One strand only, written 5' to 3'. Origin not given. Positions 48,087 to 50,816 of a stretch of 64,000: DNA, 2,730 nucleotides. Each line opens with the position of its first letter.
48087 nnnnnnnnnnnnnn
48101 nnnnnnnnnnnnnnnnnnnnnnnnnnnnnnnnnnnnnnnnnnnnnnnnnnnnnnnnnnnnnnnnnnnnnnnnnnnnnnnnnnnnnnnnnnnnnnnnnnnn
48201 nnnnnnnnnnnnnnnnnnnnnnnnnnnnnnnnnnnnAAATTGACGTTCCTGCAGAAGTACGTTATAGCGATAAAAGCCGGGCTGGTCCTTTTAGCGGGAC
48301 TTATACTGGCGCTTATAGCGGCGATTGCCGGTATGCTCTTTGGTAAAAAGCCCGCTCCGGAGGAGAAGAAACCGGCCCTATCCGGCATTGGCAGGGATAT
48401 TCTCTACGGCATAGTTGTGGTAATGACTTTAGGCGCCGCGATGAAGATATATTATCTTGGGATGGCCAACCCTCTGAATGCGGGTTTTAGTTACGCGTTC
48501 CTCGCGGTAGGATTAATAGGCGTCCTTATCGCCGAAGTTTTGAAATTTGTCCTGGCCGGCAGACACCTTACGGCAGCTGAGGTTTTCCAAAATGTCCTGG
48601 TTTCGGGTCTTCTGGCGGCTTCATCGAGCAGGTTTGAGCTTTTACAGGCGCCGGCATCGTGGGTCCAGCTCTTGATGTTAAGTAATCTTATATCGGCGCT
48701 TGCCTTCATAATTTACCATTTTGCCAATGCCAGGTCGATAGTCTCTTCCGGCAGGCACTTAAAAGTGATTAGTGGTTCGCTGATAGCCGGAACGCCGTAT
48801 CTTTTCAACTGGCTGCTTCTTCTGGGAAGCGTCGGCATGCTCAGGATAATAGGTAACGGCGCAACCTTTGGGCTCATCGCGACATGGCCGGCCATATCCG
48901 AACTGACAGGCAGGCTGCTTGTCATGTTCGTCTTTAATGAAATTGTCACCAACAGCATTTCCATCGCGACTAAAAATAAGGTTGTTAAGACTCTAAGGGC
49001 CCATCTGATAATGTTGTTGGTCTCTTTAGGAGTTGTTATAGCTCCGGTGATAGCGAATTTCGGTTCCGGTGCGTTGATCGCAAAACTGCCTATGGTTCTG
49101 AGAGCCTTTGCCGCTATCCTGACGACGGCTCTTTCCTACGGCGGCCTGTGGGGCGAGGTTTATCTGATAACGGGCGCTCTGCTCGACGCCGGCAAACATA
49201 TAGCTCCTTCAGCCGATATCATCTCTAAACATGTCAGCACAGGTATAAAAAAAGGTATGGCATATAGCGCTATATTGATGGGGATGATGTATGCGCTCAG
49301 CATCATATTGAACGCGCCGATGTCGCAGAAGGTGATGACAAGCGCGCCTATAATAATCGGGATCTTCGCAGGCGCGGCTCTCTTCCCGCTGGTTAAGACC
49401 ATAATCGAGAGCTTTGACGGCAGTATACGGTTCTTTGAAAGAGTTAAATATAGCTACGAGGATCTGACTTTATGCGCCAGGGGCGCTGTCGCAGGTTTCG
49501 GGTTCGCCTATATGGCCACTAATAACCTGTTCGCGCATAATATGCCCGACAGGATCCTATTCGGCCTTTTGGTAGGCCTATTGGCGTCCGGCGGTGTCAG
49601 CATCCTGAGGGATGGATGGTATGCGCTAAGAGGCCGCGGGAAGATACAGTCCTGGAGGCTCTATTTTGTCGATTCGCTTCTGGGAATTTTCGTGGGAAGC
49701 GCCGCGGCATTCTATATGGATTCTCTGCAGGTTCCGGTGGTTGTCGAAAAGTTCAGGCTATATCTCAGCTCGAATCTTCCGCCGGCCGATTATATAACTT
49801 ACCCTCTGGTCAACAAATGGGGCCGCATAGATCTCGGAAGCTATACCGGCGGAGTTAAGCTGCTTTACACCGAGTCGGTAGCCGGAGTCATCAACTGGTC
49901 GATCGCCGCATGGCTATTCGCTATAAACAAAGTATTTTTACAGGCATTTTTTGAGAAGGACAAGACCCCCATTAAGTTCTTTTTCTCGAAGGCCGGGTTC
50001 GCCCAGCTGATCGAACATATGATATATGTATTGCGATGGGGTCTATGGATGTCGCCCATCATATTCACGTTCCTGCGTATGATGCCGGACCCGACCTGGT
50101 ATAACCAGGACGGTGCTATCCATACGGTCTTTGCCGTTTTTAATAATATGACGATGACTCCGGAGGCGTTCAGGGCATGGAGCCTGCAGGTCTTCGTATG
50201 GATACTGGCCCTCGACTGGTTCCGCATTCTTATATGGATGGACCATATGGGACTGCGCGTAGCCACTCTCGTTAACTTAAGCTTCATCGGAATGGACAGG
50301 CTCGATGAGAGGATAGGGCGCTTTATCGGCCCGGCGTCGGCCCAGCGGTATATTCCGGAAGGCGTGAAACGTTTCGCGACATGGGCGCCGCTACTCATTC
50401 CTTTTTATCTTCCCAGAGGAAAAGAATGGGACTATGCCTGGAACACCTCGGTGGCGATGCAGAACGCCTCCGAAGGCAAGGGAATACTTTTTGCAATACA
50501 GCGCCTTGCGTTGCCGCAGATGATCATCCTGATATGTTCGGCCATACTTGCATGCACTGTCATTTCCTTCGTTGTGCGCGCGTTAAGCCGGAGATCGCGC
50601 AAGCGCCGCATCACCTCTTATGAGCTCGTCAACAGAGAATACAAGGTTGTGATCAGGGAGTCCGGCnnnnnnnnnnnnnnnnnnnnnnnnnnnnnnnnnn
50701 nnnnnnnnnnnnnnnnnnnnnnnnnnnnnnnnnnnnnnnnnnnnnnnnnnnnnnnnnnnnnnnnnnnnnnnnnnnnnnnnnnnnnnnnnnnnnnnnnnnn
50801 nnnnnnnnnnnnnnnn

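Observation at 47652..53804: A polytopic membrane domain of about 20 helices fused to a GH94 glycoside phosphorylase, within a GH144-like/CBM/ABC/ROK locus: a candidate beta-1,2-glucan synthase-like or processing machine lacking a recognisable GT domain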

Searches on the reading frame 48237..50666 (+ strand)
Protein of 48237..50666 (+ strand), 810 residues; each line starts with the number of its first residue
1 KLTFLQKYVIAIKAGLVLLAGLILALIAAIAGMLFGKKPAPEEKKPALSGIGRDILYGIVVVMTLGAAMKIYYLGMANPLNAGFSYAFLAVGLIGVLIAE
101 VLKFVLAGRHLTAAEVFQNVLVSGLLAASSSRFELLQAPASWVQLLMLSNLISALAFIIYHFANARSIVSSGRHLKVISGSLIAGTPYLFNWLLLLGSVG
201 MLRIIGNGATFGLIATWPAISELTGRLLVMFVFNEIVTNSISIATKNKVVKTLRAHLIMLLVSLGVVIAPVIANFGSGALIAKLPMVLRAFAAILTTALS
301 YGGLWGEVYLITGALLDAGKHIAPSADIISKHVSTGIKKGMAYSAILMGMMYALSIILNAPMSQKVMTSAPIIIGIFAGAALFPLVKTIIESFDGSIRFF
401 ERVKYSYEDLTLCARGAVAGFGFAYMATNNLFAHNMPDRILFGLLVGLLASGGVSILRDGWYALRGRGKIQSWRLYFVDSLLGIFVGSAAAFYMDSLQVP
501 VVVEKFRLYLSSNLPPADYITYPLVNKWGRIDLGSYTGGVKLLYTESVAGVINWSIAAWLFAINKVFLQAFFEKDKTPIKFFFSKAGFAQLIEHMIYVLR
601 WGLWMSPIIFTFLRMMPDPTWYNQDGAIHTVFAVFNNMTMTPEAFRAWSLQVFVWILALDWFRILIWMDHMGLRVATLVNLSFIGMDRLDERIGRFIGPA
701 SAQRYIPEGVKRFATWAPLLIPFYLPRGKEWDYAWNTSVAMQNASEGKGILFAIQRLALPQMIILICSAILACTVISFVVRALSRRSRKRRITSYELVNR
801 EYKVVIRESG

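Call 33: search_protein_representatives(alignment_id=A2)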
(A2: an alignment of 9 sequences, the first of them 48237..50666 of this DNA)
Query: 9 sequences, 814 profile positions. Proteins with E-value up to 0.001 (for the whole library): 571; up to 1e-10: 467; up to 1e-30: 274. The best 150 are listed.
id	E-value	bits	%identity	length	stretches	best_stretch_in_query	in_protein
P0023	0.0e+00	1237.6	-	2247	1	1-814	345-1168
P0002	0.0e+00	1232.3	-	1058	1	59-814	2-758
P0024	0.0e+00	1201.3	-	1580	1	11-814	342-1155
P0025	0.0e+00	1126.7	-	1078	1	11-814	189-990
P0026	0.0e+00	1094.9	-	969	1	59-814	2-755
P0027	0.0e+00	1085.0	-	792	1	84-814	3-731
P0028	0.0e+00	1079.3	-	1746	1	1-814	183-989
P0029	0.0e+00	1020.8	-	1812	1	13-814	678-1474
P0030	1.7e-296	1002.2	-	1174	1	48-814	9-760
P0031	2.6e-273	925.5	-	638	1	201-814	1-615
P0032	7.3e-273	924.0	-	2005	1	2-814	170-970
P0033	5.5e-255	864.9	-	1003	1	17-807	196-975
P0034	1.3e-252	857.0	-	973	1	55-694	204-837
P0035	2.8e-251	852.7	-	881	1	226-814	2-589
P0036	3.3e-244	829.3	-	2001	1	49-814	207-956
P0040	6.0e-219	745.7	-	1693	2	230-751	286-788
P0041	3.1e-218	743.3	-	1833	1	73-756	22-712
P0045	2.6e-206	703.9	-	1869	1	93-751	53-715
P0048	2.6e-197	674.1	-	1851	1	128-761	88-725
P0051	2.6e-195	667.5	-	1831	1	81-779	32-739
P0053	1.7e-189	648.3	-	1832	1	88-764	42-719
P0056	2.8e-184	631.0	-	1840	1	90-779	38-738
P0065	1.4e-173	595.6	-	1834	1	75-813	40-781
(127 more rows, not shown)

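Call 34: search_protein_families(library=pfam, proteins=[P0023, P0029, P0041, P0045, P0040], max_evalue=0.001)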
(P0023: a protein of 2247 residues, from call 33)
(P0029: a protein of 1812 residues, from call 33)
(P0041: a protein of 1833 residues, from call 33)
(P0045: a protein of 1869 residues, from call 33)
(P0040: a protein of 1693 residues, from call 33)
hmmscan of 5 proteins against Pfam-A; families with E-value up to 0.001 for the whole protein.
P0023 (2247 aa): 2 families
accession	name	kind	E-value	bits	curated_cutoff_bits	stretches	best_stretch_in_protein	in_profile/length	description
PF17167.11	Glyco_hydro_94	-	6e-64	216.7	27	1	1737-2178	1-420/420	Glycosyl hydrolase 94 superfamily, catalytic domain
PF06165.18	GH94_b-supersand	-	1.4e-63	215.1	23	2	1466-1706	1-251/251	Glycosyl hydrolase 94, supersandwich domain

P0029 (1812 aa): 1 family
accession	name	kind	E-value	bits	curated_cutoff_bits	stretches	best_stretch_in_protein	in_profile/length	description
PF06165.18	GH94_b-supersand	-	1.4e-30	107.1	23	1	1456-1702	3-251/251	Glycosyl hydrolase 94, supersandwich domain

P0041 (1833 aa): 2 families
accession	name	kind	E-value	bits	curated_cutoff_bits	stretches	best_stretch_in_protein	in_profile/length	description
PF06165.18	GH94_b-supersand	-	2.9e-79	266.5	23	2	1084-1326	1-251/251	Glycosyl hydrolase 94, supersandwich domain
PF17167.11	Glyco_hydro_94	-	4.5e-68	230.3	27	1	1357-1786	1-416/420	Glycosyl hydrolase 94 superfamily, catalytic domain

P0045 (1869 aa): 2 families
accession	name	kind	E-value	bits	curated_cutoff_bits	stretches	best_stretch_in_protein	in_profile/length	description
PF17167.11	Glyco_hydro_94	-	4.2e-73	246.9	27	1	1401-1829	1-415/420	Glycosyl hydrolase 94 superfamily, catalytic domain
PF06165.18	GH94_b-supersand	-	3.2e-62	210.7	23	2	1128-1370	1-251/251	Glycosyl hydrolase 94, supersandwich domain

P0040 (1693 aa): 2 families
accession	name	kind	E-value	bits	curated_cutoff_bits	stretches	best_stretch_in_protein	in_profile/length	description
PF17167.11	Glyco_hydro_94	-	7.2e-52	176.9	27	1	1275-1630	2-353/420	Glycosyl hydrolase 94 superfamily, catalytic domain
PF06165.18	GH94_b-supersand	-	1.9e-39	136.1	23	2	862-1000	107-251/251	Glycosyl hydrolase 94, supersandwich domain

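Call 35: list_cluster_members(proteins=[P0041, P0045, P0048, P0051, P0053, P0056, P0023, P0029, P0032, P0065])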
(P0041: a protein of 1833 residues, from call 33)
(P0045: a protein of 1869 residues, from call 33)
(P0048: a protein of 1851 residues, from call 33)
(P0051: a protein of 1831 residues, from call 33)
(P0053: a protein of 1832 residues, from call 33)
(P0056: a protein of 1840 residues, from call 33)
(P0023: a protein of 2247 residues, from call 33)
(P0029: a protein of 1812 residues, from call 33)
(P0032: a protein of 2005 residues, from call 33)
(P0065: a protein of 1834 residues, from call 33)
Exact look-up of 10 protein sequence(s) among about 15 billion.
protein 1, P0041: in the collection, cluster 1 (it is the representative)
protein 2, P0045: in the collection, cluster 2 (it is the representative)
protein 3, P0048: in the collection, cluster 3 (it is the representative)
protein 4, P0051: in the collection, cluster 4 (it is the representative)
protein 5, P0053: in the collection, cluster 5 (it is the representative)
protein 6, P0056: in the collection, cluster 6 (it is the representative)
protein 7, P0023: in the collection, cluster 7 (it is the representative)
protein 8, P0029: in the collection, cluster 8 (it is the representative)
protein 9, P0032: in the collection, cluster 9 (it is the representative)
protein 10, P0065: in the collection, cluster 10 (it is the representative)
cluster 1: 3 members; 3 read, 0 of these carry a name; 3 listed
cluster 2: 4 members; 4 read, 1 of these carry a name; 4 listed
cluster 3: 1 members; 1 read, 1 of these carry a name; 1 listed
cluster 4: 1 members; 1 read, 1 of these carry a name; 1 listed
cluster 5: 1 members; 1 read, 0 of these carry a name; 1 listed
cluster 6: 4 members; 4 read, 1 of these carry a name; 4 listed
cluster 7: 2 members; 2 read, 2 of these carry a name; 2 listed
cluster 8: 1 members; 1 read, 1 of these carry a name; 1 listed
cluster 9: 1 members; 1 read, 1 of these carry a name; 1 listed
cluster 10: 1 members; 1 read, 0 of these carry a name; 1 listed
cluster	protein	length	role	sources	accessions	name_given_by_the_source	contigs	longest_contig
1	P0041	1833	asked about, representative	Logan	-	-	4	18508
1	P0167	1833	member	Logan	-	-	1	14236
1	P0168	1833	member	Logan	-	-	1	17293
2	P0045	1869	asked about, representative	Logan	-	-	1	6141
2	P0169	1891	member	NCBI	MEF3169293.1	MAG: glycosyl transferase family 36 [Deltaproteobacteria bacterium]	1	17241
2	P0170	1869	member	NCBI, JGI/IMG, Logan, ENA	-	-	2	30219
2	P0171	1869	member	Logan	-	-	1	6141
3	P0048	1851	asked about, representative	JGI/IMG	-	cyclic beta-1,2-glucan synthetase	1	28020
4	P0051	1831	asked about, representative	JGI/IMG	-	cyclic beta-1,2-glucan synthetase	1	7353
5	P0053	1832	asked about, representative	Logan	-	-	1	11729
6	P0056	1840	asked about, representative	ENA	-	-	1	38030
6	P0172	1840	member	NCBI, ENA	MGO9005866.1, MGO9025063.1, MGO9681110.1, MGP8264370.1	MAG: GH36-type glycosyl hydrolase domain-containing protein [Beijerinckiaceae bacterium]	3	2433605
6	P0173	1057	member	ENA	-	-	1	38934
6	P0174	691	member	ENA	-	-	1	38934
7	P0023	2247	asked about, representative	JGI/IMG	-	cyclic beta-1,2-glucan synthetase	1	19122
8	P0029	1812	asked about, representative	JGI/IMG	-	cyclic beta-1,2-glucan synthetase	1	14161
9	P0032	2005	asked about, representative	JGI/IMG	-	cyclic beta-1,2-glucan synthetase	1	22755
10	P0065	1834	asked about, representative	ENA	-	-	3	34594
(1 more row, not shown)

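Call 38: find_related_loci(query=A2, collection=genome_contigs, flank=10000)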
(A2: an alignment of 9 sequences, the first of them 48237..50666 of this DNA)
Query A2 (810 aa) in genome_contigs; peptide patterns used: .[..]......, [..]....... (x = any residue, [..] = any of these).
600 stretches matched a pattern (row limit reached: there are more); 581 encode a relative of the query (tblastn E <= 1e-3); the best 80 are kept; 80 distinct loci.
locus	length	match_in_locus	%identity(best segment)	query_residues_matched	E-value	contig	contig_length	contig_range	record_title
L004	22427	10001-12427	75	1-810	0e+0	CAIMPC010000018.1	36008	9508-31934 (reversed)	MAG: Candidatus Omnitrophica bacterium isolate AM5_bin-0158 genome assembly, contig: bin-0158:18/73, whole genome shotgu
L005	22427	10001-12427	77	1-810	0e+0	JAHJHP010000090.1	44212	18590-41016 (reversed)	MAG: Candidatus Omnitrophota bacterium isolate Modern_marine_planktonic.mb.39 Modern_marine_plan.mb.39_k141_819677, whol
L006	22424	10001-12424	64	1-810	0e+0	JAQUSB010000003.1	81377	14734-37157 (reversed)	MAG: Candidatus Omnitrophota bacterium isolate STD1_87 NODE_589_length_81377_cov_5.115815_Sandtown_D1, whole genome shot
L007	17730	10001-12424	66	1-810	0e+0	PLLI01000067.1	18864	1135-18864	MAG: Candidatus Omnitrophota bacterium isolate fen_1322 73.20120800_E3X.45_contig_12542, whole genome shotgun sequence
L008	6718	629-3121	63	1-810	0e+0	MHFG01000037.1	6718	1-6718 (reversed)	MAG: Omnitrophica bacterium RIFCSPHIGHO2_02_FULL_46_20 rifcsphigho2_02_scaffold_27951, whole genome shotgun sequence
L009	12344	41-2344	64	43-810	0e+0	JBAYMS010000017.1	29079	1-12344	MAG: Candidatus Omnitrophota bacterium isolate SO_2016_LW1_45 scaffold01358_LW64-88_2016, whole genome shotgun sequence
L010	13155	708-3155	61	1-810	0e+0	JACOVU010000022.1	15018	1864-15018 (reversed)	MAG: Candidatus Omnitrophota bacterium isolate NC_groundwater_108_Ag_S-0.2um_46_37 S_p2_S4_170907_scaffold_435763, whole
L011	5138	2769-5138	61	1-792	0e+0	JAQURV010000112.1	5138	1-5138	MAG: Candidatus Omnitrophota bacterium isolate STD1_81 NODE_62586_length_5138_cov_3.185392_Sandtown_D1, whole genome sho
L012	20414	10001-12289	63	48-810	0e+0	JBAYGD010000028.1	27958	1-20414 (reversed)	MAG: Candidatus Omnitrophota bacterium isolate SO_2016_GW1_117 scaffold03020_OW334_2016, whole genome shotgun sequence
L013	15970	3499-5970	61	1-810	0e+0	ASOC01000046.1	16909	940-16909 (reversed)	Candidatus Omnitrophus fodinae SCGC AAA011-A17 A11A17DRAFT_contig_45_0.46_C, whole genome shotgun sequence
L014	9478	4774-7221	63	1-810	0e+0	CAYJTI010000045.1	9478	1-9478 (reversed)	MAG TPA_asm: uncultured bacterium isolate ERP125453_co1_299 genome assembly, contig: NODE_8601_length_9478_cov_4.773851,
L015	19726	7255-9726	60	1-810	0e+0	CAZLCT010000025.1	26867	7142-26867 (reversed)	MAG TPA_asm: uncultured bacterium isolate binchicken_co256_57 genome assembly, contig: NODE_3078_length_26867_cov_5.4710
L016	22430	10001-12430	61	1-810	0e+0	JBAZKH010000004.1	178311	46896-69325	MAG: Candidatus Omnitrophota bacterium isolate SO_2017_LW4_139 scaffold_268_c1_LW137-91_2017, whole genome shotgun seque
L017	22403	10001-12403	69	1-809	0e+0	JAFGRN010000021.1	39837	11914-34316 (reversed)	MAG: Candidatus Omnitrophota bacterium isolate Zod_Metabat.83 k87_3227824, whole genome shotgun sequence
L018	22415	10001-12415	59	1-809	0e+0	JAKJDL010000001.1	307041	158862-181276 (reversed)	MAG: Candidatus Omnitrophota bacterium isolate UR.bin134 NODE_1_length_307041_cov_4.371089, whole genome shotgun sequenc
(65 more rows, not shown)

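Call 70: find_encoding_contigs(protein=P0172, flank=10000, max_places=2)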
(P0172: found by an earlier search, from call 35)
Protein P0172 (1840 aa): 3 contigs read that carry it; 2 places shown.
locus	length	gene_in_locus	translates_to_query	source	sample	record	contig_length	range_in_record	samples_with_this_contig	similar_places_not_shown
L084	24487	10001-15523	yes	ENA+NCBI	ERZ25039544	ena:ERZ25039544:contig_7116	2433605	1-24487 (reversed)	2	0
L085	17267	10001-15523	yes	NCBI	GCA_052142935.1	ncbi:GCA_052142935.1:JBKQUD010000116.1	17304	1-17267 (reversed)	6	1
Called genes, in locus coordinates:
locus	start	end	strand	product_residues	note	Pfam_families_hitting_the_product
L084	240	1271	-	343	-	PF06144:DNA_pol3_delta (weak)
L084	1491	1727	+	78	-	PF01197:Ribosomal_L31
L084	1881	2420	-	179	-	PF07323:DUF1465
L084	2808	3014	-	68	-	PF06698:DUF1192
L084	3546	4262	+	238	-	PF06242:TrcR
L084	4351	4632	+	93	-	-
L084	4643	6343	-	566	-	PF13600:DUF4140, PF13598:DUF4139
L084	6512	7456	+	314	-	PF00892:EamA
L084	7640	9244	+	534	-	PF00999:Na_H_Exchanger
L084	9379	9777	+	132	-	PF03625:DUF302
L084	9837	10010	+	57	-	-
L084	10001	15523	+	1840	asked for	PF06165:GH94_b-supersand, PF17167:Glyco_hydro_94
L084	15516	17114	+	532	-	PF00890:FAD_binding_2 (faint), PF01266:DAO (weak), PF01593:Amino_oxidase, PF01946:Thi4 (weak), PF13450:NAD_binding_8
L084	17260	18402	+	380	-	PF14294:DUF4372, PF01609:DDE_Tnp_1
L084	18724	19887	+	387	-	PF14294:DUF4372, PF01609:DDE_Tnp_1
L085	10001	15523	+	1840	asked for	PF06165:GH94_b-supersand, PF17167:Glyco_hydro_94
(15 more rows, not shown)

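Call 77: find_homologous_proteins(query=A2, max_evalue=0.001)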
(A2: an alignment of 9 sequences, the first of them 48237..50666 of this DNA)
Query A2 (9 sequences) (810 aa, profile of the alignment): 22 proteins with E <= 0.001 among 8000 candidates.
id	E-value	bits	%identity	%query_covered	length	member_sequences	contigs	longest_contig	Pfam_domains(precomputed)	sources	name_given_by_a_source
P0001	0.0e+0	1377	65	94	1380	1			PF06165.19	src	-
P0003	0.0e+0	1374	61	100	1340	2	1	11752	PF06165.19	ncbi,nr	ncbi:MAG: hypothetical protein ISS92_05995, partial [Candidatus Omnitrophica bacterium]|nr:hypotheti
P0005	0.0e+0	1315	57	100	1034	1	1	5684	-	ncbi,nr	ncbi:MAG: hypothetical protein NTY34_00780, partial [Candidatus Omnitrophica bacterium]|nr:hypotheti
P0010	0.0e+0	1257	47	96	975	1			-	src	-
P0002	0.0e+0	1232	65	93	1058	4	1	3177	PF06165.19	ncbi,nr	ncbi:MAG: hypothetical protein PHN49_12375, partial [Candidatus Omnitrophica bacterium]|nr:hypotheti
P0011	0.0e+0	1198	47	90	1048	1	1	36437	PF06165.19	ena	-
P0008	0.0e+0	1186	53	88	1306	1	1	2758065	PF06165.19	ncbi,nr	ncbi:MAG: hypothetical protein IPP35_02605 [Elusimicrobia bacterium]|nr:hypothetical protein [Elusim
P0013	0.0e+0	1182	42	95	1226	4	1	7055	PF06165.19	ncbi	-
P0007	0.0e+0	1091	58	85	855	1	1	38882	-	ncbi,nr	ncbi:MAG: hypothetical protein Q7S30_06070, partial [Candidatus Omnitrophota bacterium]|nr:hypotheti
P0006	0.0e+0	1073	64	86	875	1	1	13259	-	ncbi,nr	ncbi:MAG: hypothetical protein Q7S07_01885, partial [Candidatus Omnitrophota bacterium]|nr:hypotheti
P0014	0.0e+0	1019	47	76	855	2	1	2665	-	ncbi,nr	ncbi:MAG TPA: hypothetical protein VFF52_15615, partial [Isosphaeraceae bacterium]|nr:hypothetical p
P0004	1.9e-295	1000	76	80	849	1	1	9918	-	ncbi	-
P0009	4.7e-270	916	57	77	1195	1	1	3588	-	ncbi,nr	ncbi:MAG: hypothetical protein HY582_01380, partial [Candidatus Omnitrophica bacterium]|nr:hypotheti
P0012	1.4e-248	845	58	67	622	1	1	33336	-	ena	-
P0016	2.0e-231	789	49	64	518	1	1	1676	-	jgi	jgi:cyclic beta-1,2-glucan synthetase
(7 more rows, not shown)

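Call 79: find_encoding_contigs(protein=P0170, flank=10000, max_places=2)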
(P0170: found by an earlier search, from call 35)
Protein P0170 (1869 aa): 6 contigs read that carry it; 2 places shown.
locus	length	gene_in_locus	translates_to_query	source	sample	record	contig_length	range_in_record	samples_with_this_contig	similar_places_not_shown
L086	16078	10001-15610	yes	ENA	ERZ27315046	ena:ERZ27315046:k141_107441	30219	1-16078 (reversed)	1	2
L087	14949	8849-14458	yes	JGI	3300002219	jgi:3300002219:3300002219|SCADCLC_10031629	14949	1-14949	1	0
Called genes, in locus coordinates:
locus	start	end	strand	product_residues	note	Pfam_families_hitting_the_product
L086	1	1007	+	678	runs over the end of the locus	PF00072:Response_reg, PF00004:AAA, PF07724:AAA_2 (weak), PF07728:AAA_5, PF22667:Lon_lid, PF05362:Lon_C, PF13541:ChlI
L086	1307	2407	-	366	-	PF12710:HAD (faint)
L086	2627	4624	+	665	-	PF00425:Chorismate_bind, PF01063:Aminotran_4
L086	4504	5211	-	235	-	PF00753:Lactamase_B (weak), PF13483:Lactamase_B_3, PF12706:Lactamase_B_2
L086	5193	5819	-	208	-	PF01966:HD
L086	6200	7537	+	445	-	PF11638:DnaA_N, PF00308:Bac_DnaA, PF00004:AAA (weak), PF22688:Hda_lid (faint), PF08299:Bac_DnaA_C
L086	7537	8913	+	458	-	PF01565:FAD_binding_4, PF02913:FAD-oxidase_C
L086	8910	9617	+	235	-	PF01128:IspD, PF12804:NTP_transf_3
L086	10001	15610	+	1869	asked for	PF06165:GH94_b-supersand, PF17167:Glyco_hydro_94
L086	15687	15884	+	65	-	-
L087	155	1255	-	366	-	PF12710:HAD (faint)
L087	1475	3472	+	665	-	PF00425:Chorismate_bind, PF01063:Aminotran_4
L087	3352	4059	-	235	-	PF00753:Lactamase_B (weak), PF13483:Lactamase_B_3, PF12706:Lactamase_B_2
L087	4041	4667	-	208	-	PF01966:HD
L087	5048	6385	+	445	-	PF11638:DnaA_N, PF00308:Bac_DnaA, PF00004:AAA (weak), PF22688:Hda_lid (faint), PF08299:Bac_DnaA_C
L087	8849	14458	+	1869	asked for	PF06165:GH94_b-supersand, PF17167:Glyco_hydro_94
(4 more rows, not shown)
